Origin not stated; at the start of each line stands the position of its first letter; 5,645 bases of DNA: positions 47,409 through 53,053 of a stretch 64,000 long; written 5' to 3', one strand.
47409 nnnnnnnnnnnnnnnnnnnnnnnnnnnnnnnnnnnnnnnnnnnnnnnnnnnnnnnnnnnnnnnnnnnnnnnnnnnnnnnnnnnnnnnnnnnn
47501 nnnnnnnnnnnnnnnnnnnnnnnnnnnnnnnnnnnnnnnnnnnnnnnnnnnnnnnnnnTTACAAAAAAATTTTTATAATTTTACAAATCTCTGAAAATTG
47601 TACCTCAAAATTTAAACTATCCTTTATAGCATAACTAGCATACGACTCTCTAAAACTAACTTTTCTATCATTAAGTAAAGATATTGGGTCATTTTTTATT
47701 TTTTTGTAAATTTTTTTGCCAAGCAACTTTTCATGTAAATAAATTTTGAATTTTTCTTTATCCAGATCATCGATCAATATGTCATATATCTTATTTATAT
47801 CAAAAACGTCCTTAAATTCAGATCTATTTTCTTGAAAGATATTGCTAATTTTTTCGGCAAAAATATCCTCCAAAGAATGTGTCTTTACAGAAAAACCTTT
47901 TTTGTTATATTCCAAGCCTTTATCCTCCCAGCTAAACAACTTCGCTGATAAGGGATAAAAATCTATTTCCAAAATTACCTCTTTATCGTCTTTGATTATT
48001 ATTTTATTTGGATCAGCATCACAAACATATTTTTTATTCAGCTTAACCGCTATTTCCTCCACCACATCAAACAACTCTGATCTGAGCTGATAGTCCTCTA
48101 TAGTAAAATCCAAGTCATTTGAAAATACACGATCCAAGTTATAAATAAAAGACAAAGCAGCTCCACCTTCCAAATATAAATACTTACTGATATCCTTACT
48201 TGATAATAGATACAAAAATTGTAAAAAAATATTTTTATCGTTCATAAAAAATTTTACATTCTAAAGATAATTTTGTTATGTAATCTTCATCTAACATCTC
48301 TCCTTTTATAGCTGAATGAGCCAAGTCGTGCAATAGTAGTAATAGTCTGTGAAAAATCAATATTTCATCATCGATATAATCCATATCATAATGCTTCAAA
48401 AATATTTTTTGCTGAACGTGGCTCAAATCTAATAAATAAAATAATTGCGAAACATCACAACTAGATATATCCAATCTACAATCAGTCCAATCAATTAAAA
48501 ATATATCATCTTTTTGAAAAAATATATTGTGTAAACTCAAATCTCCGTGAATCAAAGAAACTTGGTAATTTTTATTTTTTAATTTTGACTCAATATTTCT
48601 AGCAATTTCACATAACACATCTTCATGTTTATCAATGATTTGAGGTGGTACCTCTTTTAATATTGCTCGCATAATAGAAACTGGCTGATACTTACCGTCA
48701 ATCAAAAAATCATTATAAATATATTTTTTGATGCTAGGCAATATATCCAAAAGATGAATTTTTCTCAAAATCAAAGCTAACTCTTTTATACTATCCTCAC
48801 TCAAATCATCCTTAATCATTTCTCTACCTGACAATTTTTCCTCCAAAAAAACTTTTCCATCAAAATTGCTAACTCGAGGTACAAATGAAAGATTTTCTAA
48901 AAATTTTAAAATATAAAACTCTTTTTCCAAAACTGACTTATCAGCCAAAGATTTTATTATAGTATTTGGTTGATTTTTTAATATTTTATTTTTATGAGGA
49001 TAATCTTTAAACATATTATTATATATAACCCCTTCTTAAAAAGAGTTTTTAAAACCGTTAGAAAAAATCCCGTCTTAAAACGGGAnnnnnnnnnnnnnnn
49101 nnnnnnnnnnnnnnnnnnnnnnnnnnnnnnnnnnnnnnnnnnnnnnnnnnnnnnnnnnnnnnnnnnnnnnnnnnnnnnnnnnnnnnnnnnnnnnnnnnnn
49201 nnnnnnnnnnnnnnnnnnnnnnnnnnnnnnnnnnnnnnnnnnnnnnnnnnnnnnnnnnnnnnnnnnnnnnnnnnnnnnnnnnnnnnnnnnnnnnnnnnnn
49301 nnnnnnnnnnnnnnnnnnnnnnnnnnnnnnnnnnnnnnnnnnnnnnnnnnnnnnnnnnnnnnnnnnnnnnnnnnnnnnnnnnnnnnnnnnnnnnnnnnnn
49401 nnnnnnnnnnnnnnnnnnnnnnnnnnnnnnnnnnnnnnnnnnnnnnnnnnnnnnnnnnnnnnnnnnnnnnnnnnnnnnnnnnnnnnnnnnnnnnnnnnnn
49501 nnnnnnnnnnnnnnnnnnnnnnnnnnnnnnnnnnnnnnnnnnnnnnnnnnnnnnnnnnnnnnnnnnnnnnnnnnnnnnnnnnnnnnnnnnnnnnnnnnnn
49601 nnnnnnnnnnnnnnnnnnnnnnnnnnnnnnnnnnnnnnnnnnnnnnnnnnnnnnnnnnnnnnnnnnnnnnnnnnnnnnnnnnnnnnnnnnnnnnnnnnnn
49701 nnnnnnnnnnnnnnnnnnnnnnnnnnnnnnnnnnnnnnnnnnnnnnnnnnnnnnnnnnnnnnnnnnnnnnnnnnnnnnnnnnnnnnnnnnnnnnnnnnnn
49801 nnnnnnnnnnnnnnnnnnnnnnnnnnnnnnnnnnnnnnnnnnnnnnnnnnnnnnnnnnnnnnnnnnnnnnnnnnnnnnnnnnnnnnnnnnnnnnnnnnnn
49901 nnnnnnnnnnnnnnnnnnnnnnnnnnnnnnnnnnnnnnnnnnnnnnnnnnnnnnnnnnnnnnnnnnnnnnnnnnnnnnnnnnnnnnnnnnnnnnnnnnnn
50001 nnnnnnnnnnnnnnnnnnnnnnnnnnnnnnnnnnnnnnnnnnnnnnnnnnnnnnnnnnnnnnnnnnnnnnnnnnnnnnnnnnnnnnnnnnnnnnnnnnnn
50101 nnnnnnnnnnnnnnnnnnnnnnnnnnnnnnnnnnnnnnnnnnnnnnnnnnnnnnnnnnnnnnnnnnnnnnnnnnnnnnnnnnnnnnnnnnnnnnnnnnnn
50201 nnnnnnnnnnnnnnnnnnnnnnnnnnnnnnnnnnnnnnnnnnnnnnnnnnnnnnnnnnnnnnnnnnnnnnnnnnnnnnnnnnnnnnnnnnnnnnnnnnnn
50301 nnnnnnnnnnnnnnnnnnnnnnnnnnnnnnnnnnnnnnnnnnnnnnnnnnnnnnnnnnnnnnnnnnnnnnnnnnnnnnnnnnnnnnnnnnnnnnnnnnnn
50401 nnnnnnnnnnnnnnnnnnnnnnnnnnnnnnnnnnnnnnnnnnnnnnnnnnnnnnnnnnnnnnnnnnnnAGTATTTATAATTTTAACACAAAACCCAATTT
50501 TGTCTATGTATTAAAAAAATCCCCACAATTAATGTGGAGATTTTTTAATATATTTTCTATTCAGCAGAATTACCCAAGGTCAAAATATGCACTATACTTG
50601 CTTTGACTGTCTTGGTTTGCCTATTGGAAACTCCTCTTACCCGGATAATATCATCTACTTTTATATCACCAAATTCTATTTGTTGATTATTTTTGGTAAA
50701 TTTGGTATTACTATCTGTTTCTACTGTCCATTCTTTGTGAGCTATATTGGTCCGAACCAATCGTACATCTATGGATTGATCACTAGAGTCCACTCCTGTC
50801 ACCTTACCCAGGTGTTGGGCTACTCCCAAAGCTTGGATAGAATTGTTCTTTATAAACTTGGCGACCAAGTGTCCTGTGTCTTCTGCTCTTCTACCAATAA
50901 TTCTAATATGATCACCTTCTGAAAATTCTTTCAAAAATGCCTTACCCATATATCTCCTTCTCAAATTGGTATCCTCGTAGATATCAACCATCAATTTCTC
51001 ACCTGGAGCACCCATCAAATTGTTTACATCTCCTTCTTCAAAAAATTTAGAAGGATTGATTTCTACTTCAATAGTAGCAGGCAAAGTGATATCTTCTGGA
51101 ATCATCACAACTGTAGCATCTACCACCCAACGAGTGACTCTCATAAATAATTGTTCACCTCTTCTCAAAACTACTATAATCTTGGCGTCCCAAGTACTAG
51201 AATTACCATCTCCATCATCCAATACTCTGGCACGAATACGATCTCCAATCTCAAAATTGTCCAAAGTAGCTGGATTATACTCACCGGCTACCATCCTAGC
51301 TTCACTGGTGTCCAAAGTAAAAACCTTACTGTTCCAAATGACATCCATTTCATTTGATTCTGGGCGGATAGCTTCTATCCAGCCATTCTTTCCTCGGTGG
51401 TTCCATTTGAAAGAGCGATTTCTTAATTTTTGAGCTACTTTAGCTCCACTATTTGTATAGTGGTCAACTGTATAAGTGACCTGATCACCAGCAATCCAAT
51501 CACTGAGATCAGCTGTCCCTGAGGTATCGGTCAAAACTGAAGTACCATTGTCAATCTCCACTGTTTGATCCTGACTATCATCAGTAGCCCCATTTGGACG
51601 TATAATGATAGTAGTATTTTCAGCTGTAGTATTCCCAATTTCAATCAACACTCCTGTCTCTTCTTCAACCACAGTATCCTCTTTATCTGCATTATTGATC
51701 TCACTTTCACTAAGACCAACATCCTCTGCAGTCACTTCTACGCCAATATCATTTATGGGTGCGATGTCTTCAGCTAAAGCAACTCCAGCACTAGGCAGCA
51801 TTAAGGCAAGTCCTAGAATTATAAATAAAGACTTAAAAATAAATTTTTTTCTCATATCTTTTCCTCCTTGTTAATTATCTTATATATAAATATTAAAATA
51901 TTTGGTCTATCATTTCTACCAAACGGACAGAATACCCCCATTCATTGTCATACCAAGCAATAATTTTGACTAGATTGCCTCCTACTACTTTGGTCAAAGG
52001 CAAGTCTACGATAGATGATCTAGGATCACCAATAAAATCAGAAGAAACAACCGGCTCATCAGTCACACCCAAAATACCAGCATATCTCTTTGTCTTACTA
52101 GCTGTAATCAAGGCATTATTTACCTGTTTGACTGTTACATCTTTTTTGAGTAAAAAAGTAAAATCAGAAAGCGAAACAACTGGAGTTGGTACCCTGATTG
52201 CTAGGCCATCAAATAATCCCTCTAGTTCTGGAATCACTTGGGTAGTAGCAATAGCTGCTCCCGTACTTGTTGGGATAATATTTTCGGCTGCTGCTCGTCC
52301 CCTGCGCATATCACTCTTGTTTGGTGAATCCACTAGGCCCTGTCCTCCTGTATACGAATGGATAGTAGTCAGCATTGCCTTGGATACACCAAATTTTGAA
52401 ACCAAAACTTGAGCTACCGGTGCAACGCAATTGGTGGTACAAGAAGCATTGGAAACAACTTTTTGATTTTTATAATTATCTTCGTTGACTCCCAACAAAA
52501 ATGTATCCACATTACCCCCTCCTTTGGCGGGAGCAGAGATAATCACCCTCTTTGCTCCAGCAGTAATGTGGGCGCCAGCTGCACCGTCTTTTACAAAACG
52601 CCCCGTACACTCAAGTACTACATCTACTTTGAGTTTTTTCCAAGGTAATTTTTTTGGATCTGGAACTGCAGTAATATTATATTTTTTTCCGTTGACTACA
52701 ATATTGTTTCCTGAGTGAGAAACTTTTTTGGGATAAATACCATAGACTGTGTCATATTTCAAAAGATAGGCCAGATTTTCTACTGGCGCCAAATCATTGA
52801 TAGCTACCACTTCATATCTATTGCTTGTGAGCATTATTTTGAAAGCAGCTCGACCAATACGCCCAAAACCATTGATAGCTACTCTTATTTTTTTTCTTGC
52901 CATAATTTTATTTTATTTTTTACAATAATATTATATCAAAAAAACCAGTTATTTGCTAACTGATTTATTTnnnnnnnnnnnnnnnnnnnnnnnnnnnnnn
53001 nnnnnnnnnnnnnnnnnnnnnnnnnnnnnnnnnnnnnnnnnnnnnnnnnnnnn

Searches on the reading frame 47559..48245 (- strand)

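Call 60: search_protein_families(library=pfam, proteins=[window:47559-48245:-], max_evalue=0.001)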
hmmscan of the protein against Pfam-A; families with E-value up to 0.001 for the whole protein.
window:47559-48245:- (228 aa): 1 family
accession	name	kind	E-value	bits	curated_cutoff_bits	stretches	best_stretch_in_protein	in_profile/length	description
PF08843.17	AbiEii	-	2.1e-16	61.1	22.5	1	10-193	2-205/238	Nucleotidyl transferase AbiEii toxin, Type IV TA system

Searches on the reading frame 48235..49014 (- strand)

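Call 60: search_protein_families(library=pfam, proteins=[window:48235-49014:-], max_evalue=0.001)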
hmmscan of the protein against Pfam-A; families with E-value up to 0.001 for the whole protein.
window:48235-49014:- (259 aa): 4 families
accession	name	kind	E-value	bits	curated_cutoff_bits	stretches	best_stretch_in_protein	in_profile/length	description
PF01636.29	APH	-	2.5e-11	44.3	23.2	1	29-192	37-210/239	Phosphotransferase enzyme family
PF01163.29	RIO1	-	6.6e-09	36.1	22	1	125-177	97-149/187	RIO domain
PF01633.27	Choline_kinase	-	9.8e-07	28.8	29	1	30-193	42-205/300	Choline/ethanolamine kinase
PF19974.5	TCAD9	-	0.00015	21.5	40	1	149-234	294-371/429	Ternary complex associated domain 9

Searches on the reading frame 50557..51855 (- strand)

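Call 3: search_protein_families(library=pfam, proteins=[window:50557-51855:-], max_evalue=1)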
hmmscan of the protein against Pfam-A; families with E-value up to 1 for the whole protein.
window:50557-51855:- (432 aa): 2 families
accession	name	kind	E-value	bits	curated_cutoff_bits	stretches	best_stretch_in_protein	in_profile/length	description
PF18914.6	DUF5666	-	1.1e-05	26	27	1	350-420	2-57/60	Domain of unknown function (DUF5666)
PF21268.3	Helic-prim_T7_N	-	0.12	13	27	1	127-152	30-56/59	Bacteriophage T7 DNA helicase/primase, N-terminal a+b fold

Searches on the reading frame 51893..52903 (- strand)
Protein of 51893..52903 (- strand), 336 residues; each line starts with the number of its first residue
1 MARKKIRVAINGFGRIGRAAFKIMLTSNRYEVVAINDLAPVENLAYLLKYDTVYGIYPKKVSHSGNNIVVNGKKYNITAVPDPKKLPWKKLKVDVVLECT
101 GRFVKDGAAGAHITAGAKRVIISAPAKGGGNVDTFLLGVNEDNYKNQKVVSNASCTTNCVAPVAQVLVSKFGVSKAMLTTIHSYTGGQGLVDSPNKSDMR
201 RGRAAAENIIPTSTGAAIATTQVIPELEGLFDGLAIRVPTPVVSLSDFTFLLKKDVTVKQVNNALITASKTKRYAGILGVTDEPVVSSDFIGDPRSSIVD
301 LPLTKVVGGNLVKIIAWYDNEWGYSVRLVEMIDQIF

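Call 3: search_protein_families(library=pfam, proteins=[window:51893-52903:-], max_evalue=1)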
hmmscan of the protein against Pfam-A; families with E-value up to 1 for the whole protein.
window:51893-52903:- (336 aa): 3 families
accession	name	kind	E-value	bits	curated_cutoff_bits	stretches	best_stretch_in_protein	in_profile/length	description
PF02800.25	Gp_dh_C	-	2.1e-57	193.6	24.4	1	160-318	1-158/158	Glyceraldehyde 3-phosphate dehydrogenase, C-terminal domain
PF00044.30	Gp_dh_N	-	8.2e-37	126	31.7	1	6-105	1-100/101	Glyceraldehyde 3-phosphate dehydrogenase, NAD binding domain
PF01113.26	DapB_N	-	0.11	13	25.6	1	6-37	1-33/124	Dihydrodipicolinate reductase, N-terminus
